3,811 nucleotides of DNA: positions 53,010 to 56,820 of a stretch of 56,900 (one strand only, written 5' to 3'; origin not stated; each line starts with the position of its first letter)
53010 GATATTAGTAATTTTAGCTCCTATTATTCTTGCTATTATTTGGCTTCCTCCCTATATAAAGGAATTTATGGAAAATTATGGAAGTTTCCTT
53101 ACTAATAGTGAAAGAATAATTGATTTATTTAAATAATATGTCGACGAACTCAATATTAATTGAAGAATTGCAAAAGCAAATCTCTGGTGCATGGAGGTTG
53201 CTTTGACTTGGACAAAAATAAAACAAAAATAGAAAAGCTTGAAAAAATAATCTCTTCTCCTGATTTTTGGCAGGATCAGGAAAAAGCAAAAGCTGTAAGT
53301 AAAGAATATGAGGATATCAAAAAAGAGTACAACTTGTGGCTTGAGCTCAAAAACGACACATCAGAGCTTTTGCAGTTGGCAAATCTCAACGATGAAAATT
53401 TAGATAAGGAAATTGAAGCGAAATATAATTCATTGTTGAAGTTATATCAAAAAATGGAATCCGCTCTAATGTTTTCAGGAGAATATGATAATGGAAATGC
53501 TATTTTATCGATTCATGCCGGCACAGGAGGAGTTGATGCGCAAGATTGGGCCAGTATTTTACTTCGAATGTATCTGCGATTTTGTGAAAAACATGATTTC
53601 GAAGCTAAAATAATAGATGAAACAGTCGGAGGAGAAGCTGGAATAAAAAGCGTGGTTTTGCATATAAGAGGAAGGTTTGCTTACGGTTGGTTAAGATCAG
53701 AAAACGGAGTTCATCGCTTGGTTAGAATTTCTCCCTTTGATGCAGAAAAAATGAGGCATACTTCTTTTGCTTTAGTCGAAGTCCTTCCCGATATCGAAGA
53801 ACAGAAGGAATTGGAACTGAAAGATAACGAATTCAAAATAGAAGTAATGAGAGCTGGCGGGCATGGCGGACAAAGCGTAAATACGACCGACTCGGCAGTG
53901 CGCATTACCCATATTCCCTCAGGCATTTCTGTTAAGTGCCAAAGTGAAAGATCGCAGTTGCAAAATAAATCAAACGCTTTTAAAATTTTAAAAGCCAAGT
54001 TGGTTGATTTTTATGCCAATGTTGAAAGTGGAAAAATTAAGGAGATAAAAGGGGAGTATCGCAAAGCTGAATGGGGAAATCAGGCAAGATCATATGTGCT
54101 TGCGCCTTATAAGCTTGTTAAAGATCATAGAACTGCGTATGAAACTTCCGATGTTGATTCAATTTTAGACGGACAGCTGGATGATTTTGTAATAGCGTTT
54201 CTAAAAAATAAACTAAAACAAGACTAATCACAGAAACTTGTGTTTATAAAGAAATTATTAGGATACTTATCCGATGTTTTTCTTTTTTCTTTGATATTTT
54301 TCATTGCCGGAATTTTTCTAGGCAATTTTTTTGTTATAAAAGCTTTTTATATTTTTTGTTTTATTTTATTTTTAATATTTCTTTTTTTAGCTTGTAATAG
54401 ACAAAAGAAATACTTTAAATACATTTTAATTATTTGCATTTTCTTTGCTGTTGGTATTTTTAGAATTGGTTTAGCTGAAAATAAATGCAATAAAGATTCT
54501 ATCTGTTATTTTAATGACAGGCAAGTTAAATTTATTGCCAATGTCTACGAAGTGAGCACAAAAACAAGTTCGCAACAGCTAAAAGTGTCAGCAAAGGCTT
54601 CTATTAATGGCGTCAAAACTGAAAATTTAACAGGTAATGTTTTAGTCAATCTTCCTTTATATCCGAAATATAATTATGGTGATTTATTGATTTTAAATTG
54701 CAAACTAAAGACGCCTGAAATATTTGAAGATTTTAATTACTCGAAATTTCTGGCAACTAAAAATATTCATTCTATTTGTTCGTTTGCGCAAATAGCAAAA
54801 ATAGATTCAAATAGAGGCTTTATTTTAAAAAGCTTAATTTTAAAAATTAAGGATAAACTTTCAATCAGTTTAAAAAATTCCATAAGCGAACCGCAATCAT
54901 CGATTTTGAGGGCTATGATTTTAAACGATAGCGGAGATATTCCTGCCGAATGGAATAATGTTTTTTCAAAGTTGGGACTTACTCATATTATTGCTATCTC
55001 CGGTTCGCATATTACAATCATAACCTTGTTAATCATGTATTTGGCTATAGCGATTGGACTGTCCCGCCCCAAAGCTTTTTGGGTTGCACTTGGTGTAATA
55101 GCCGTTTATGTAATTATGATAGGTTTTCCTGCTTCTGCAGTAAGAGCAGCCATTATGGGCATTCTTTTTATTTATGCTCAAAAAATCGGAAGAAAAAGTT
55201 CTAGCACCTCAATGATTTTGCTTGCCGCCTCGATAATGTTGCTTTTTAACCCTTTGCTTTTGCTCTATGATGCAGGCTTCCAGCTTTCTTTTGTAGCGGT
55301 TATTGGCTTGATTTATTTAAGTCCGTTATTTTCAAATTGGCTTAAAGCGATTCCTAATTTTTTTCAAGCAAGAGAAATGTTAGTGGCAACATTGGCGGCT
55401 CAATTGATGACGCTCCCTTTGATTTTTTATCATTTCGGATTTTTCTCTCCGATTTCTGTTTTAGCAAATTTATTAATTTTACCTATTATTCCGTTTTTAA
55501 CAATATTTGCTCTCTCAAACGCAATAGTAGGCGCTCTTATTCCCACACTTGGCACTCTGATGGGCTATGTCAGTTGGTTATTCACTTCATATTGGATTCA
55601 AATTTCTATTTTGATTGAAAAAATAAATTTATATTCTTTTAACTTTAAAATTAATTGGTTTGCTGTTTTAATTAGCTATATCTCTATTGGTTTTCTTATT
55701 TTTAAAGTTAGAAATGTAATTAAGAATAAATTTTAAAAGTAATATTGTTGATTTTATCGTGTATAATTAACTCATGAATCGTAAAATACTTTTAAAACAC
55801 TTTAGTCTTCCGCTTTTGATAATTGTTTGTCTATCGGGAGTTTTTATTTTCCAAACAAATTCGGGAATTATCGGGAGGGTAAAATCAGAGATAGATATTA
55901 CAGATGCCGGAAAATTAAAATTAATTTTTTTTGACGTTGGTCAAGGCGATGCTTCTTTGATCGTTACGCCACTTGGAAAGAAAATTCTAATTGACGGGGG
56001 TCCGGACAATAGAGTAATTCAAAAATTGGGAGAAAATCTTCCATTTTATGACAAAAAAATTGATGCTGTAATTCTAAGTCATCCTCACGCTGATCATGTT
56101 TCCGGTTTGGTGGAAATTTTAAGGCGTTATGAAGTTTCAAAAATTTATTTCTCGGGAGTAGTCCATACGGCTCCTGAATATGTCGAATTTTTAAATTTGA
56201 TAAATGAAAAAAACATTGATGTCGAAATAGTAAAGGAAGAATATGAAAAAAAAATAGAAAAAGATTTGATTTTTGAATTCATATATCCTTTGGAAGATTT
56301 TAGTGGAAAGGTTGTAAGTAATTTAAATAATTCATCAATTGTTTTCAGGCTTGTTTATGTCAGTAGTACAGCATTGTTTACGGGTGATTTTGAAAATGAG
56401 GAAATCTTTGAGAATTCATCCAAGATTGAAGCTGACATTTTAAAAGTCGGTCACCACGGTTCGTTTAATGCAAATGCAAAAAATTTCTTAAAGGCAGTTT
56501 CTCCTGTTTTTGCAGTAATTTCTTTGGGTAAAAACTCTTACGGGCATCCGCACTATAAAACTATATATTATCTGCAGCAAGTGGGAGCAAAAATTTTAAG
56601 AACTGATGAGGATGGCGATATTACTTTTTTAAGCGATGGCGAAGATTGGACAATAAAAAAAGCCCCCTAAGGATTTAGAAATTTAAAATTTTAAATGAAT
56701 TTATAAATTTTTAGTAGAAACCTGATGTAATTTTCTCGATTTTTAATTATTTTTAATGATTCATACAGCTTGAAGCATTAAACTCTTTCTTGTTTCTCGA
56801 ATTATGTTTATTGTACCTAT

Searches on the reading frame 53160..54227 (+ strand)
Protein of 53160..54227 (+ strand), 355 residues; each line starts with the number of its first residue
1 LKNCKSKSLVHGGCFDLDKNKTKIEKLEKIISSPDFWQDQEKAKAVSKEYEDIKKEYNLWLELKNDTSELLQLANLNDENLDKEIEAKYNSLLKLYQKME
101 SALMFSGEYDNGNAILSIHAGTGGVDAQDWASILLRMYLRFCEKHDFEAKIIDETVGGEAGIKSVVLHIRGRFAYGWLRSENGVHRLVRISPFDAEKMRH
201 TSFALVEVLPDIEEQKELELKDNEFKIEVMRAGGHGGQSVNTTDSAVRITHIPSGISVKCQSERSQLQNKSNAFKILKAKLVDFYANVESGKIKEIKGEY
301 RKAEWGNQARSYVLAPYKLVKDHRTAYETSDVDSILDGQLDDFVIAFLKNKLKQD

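Call 10: search_protein_families(library=pfam, proteins=[window:53160-54227:+], max_evalue=0.001)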
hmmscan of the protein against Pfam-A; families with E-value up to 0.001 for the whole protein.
window:53160-54227:+ (355 aa): 3 families
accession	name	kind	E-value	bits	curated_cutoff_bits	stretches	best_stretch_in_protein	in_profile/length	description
PF03462.23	PCRF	-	2.8e-52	177.8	24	1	21-206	2-194/194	PCRF domain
PF00472.26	RF-1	-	8.4e-36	122.9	35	1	215-324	2-116/116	RF-1 domain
PF16326.10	ABC_tran_CTD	-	0.00029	21.4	32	1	19-58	19-58/69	ABC transporter C-terminal domain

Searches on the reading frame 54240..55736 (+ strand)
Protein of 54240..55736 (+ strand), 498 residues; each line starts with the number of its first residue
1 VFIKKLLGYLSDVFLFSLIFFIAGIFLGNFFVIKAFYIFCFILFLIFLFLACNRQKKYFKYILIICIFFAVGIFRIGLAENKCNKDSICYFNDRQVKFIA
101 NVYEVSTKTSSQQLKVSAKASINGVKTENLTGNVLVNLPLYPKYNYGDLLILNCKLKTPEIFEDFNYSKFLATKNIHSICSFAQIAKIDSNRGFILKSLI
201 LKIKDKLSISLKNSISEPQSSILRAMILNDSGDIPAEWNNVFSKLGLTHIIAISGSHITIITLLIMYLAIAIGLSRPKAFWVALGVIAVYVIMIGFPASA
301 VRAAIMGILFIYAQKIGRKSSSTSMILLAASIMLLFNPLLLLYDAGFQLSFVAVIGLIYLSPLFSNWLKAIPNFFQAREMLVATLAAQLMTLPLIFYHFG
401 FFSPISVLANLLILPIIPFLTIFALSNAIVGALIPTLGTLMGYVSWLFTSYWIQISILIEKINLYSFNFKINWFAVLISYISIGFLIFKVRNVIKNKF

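Call 10: search_protein_families(library=pfam, proteins=[window:54240-55736:+], max_evalue=0.001)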
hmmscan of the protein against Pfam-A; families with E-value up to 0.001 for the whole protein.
window:54240-55736:+ (498 aa): 2 families
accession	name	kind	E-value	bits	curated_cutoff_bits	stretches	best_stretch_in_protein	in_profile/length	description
PF03772.21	Competence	-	1e-53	182.9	23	1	226-488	1-265/270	Competence protein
PF13567.11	DUF4131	-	3.4e-16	59.8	31.6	1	38-185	7-162/165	Domain of unknown function (DUF4131)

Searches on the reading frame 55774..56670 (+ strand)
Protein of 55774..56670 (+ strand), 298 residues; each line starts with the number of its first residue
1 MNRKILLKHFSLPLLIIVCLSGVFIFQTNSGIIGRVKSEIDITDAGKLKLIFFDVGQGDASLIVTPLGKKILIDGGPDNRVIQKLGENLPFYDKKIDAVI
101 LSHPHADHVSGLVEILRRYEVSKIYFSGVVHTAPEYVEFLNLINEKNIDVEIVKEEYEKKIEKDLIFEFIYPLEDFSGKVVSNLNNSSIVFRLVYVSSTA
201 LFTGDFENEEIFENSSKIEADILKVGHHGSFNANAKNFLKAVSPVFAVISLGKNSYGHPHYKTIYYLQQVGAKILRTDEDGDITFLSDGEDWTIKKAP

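Call 10: search_protein_families(library=pfam, proteins=[window:55774-56670:+], max_evalue=0.001)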
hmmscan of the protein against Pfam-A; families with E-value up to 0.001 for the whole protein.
window:55774-56670:+ (298 aa): 4 families
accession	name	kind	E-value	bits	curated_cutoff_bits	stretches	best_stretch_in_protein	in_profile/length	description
PF00753.33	Lactamase_B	-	2.6e-22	80.2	22.7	1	54-252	2-195/196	Metallo-beta-lactamase superfamily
PF12706.13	Lactamase_B_2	-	2.1e-09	37.7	27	1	70-211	2-150/200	Beta-lactamase superfamily domain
PF25281.1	MBL_MAP1B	-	0.0002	21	37.6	1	51-119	24-88/279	MAP1B MBL-like domain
PF16661.11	Lactamase_B_6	-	0.00037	20.3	27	1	70-120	8-60/193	Metallo-beta-lactamase superfamily domain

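Call 102: find_encoding_contigs(protein=window:55774-56670:+, flank=10000, max_places=2)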
Protein window:55774-56670:+ (298 aa): no gene with exactly this product is on record in the collection.
